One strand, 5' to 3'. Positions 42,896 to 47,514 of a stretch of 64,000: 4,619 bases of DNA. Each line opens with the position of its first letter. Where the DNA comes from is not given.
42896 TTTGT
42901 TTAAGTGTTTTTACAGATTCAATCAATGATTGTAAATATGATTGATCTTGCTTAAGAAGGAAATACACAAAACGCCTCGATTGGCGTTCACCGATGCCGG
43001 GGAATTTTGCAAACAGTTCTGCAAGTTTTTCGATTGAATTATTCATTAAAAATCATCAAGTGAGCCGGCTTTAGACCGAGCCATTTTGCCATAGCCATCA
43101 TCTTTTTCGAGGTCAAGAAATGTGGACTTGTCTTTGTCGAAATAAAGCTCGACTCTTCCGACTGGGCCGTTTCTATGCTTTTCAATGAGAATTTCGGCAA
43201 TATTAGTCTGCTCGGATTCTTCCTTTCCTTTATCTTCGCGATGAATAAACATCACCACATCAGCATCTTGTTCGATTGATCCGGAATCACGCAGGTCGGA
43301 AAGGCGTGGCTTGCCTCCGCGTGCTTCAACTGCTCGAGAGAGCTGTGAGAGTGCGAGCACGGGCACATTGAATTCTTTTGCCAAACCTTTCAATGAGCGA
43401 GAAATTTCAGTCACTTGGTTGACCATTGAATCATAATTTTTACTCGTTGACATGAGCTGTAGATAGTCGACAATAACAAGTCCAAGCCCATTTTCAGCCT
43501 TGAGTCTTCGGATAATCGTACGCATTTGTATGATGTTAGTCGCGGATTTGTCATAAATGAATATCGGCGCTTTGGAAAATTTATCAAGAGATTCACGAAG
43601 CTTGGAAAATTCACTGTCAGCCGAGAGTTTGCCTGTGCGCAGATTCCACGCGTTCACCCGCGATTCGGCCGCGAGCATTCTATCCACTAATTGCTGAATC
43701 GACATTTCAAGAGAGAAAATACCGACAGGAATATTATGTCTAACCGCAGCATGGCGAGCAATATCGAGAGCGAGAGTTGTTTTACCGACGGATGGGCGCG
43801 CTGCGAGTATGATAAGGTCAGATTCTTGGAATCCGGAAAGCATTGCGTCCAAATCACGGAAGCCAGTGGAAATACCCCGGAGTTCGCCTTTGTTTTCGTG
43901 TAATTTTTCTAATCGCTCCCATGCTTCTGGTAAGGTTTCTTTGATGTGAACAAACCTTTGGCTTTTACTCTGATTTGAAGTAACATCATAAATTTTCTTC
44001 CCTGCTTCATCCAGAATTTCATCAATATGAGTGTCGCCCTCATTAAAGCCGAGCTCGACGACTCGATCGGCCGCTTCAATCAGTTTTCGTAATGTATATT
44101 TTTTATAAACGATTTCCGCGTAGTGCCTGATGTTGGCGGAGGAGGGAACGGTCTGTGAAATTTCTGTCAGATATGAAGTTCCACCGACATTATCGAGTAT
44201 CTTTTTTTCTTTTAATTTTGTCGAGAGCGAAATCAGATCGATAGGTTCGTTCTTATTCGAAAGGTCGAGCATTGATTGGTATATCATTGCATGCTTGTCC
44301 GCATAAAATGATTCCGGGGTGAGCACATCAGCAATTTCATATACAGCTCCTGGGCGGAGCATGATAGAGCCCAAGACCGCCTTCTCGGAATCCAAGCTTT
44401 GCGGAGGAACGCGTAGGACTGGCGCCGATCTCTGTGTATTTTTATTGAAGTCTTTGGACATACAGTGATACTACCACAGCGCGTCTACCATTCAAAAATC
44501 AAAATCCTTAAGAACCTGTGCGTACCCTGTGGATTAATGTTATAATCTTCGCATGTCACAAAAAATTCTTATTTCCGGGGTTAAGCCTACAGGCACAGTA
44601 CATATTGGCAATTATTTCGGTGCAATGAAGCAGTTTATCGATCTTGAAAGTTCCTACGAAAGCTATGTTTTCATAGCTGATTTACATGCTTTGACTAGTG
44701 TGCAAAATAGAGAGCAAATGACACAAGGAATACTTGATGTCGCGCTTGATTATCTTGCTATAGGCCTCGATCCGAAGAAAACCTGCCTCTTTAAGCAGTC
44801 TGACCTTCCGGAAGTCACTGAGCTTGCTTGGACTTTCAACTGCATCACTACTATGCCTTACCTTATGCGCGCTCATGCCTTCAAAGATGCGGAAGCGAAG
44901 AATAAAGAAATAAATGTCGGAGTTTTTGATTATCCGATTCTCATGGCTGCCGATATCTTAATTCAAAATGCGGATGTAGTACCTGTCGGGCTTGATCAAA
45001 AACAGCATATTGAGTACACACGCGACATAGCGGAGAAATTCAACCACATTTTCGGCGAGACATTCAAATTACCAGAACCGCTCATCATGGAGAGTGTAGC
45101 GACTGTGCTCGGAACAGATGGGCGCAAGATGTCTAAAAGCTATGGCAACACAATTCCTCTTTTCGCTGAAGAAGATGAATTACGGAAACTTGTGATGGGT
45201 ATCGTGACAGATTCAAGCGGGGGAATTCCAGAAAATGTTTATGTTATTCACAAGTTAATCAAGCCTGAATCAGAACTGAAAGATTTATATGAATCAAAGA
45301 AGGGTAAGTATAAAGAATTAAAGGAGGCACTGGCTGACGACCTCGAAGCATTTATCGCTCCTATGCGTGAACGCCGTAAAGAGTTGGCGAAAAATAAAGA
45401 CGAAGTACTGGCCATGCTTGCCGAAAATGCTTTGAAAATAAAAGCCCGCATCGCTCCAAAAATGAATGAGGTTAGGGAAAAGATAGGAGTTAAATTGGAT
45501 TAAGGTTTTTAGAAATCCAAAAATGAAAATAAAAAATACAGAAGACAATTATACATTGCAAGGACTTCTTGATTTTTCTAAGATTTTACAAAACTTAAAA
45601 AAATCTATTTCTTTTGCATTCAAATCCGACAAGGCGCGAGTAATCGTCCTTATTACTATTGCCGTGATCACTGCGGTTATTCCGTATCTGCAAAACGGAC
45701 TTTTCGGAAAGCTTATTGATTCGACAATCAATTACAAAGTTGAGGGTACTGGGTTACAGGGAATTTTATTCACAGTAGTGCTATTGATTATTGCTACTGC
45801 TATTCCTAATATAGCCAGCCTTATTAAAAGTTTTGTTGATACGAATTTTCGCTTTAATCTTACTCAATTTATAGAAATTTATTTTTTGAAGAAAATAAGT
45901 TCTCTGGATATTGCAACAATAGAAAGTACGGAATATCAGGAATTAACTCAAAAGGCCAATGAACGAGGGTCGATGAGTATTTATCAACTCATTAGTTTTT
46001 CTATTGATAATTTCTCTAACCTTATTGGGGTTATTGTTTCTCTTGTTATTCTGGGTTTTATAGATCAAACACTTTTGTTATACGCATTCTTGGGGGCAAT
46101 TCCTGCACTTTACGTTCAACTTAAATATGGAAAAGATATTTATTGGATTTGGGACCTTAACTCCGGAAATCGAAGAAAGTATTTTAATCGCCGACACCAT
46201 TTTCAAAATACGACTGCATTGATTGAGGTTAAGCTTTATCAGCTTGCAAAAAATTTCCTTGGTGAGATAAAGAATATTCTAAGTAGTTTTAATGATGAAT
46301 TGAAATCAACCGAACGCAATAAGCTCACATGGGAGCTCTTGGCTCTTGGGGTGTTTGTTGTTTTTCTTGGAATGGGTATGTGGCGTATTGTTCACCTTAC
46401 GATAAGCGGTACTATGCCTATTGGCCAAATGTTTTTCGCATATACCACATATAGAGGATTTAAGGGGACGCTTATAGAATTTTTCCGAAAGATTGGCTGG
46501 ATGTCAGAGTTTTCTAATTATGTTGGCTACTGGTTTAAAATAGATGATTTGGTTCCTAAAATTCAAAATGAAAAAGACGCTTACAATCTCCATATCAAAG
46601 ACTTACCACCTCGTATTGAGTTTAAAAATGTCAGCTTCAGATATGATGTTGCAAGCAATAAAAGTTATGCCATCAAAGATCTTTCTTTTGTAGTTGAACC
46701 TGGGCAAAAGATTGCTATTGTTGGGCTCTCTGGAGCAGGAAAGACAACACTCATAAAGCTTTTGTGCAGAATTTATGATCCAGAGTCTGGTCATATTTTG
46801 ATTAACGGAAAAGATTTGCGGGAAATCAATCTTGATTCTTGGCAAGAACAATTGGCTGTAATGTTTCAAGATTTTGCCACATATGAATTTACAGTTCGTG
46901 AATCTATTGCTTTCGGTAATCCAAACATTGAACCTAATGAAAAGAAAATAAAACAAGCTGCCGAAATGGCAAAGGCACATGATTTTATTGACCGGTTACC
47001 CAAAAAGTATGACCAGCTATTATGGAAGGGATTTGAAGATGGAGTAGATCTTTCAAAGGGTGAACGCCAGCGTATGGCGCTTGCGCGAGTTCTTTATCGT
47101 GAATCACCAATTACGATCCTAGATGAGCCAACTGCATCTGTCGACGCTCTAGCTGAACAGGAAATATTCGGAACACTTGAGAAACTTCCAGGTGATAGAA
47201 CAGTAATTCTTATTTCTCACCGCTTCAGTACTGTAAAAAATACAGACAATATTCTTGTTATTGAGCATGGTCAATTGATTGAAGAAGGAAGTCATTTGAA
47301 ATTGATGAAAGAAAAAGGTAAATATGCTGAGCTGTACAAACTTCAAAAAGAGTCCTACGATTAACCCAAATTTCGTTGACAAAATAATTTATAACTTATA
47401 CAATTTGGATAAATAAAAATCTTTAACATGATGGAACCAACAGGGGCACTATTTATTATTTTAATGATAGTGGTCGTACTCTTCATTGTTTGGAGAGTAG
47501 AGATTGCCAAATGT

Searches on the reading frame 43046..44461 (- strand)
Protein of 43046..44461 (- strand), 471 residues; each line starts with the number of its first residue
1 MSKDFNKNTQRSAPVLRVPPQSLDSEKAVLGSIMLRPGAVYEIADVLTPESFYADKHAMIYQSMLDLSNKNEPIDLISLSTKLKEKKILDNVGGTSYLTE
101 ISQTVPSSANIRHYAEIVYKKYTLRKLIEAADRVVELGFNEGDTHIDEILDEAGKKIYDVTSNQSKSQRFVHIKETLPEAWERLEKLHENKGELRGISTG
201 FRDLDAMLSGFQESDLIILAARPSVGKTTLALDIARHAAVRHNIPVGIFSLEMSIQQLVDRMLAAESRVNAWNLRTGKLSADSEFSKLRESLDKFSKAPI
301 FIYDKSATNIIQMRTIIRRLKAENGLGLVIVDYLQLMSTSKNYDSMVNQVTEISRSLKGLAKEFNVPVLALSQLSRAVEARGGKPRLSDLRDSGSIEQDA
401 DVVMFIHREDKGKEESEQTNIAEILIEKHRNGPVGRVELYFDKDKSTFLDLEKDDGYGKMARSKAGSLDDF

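Call 34: search_protein_families(library=padloc, proteins=[window:43046-44461:-], max_evalue=0.001)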
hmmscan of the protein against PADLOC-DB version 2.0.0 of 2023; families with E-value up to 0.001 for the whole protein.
window:43046-44461:- (471 aa): 1 family
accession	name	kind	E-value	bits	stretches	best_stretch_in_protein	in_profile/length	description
PDLC04140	mad8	-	2e-05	22.2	1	203-323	16-114/314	mads_8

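Call 35: search_protein_families(library=pfam, proteins=[window:43046-44461:-], max_evalue=0.0001)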
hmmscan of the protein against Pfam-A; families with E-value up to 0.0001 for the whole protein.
window:43046-44461:- (471 aa): 4 families
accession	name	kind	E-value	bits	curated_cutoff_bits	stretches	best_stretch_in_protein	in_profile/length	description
PF03796.21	DnaB_C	-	5.5e-100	334.4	27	1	196-448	1-253/255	DnaB-like helicase C terminal domain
PF00772.26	DnaB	-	2.3e-35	121.2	23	1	19-119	2-102/103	DnaB-like helicase N terminal domain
PF13481.12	AAA_25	-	7.2e-13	49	27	1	203-374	21-190/195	AAA domain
PF06745.19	ATPase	-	4.6e-05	23.3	26.6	1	197-360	1-154/231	KaiC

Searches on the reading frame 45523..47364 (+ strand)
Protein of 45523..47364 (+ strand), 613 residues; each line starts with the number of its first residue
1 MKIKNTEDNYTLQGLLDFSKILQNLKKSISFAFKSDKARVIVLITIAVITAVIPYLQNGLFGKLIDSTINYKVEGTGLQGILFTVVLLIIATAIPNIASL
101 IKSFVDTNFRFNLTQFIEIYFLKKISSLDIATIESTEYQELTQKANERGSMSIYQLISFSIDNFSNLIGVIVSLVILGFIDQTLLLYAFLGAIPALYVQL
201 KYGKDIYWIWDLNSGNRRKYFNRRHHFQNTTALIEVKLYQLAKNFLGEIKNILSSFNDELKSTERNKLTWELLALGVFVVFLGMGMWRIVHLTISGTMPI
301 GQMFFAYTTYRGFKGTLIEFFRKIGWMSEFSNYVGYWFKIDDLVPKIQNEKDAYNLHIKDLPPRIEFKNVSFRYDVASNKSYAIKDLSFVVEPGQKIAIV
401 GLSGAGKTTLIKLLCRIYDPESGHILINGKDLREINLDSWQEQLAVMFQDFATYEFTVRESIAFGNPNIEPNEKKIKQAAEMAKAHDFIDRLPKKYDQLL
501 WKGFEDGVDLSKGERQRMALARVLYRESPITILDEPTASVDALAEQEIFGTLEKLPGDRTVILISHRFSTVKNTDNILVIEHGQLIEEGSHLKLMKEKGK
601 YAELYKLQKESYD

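Call 34: search_protein_families(library=padloc, proteins=[window:45523-47364:+], max_evalue=0.001)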
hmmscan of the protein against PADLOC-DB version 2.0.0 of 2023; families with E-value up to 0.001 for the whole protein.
window:45523-47364:+ (613 aa): 5 families
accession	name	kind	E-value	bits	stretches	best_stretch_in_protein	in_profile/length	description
PDLC04135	mad3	-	9.2e-31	105.7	2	432-604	214-359/374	mads_3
PDLC04164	AriA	-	0.00011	19.9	0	398-421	31-54/253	-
PDLC02980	AriA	-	0.00014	19.9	0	509-566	237-298/304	-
PDLC04140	mad8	-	0.00029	18.5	1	385-570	18-236/314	mads_8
PDLC02914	ATPase-Toprim_I-B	-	0.00032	18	0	510-576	185-253/443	-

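Call 35: search_protein_families(library=pfam, proteins=[window:45523-47364:+], max_evalue=0.0001)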
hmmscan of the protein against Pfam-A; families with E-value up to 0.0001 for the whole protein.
window:45523-47364:+ (613 aa): 3 families
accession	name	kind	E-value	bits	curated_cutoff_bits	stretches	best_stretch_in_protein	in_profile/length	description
PF00005.33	ABC_tran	-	1e-31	110.8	25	1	385-538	2-137/137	ABC transporter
PF02463.25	SMC_N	-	7e-06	26.1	40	0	380-582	11-213/220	RecF/RecN/SMC N terminal domain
PF13304.12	AAA_21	-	1.8e-05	25.4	27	0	509-566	237-298/304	AAA domain, putative AbiEii toxin, Type IV TA system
